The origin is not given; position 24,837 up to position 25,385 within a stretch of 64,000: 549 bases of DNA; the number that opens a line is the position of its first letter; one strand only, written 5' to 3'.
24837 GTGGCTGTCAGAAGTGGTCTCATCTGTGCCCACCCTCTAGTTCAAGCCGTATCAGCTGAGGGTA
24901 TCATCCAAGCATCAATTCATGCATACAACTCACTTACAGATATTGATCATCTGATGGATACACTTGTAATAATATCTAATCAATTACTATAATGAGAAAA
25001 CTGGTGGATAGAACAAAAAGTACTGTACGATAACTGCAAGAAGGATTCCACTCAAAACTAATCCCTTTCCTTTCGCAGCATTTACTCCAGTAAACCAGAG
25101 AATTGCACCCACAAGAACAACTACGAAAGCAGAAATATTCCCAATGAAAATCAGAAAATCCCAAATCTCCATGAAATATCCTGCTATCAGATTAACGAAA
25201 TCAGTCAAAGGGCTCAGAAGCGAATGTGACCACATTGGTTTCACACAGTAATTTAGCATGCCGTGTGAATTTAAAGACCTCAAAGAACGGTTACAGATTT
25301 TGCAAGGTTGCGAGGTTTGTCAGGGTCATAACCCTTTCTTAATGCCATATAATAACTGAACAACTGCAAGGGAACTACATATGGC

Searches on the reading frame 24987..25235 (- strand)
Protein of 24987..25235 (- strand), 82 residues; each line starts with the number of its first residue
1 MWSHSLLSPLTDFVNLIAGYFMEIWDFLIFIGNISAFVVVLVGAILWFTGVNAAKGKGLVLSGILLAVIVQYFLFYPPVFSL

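Call 78: search_protein_families(library=pfam, alignment_id=A10, max_evalue=1)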
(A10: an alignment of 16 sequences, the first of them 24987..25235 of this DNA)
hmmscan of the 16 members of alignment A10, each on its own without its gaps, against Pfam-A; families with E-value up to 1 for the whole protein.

A. member 1, window:24987-25235:- (82 aa): 0 families

B. families by the number of members that match (of 16 scanned): 16 families
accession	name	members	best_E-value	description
PF20535.3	DUF6750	4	0.0073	Family of unknown function (DUF6750)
PF04956.18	TrbC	3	0.0053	TrbC/VIRB2 pilin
PF14102.11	Caps_synth_CapC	3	0.012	Capsule biosynthesis CapC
PF03929.21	PepSY_TM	3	0.18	PepSY-associated TM region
PF14110.11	DUF4282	2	0.021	Domain of unknown function (DUF4282)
PF20556.3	DUF6768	2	0.027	Family of unknown function (DUF6768)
PF20712.2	CyanoTRADDas_TM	2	0.08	Cyanobacterial TRADD-N associated 2-Transmembrane domain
PF06687.17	SUR7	1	0.0034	SUR7/PalI family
PF17592.7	DUF5489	1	0.016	Family of unknown function (DUF5489)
PF01098.24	FTSW_RODA_SPOVE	1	0.024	Cell cycle protein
PF13221.11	DUF4029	1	0.067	Protein of unknown function (DUF4029)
PF11712.13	Vma12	1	0.098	Endoplasmic reticulum-based factor for assembly of V-ATPase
PF17319.7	DUF5362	1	0.15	Family of unknown function (DUF5362)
PF17447.7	YkpC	1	0.27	Uncharacterized YkpC-like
PF20990.2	DUF2207_C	1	0.46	Predicted membrane protein (DUF2207) C-terminal domain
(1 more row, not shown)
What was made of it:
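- Tried and rejected: Pfam TrbC was sub-threshold (call 78).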
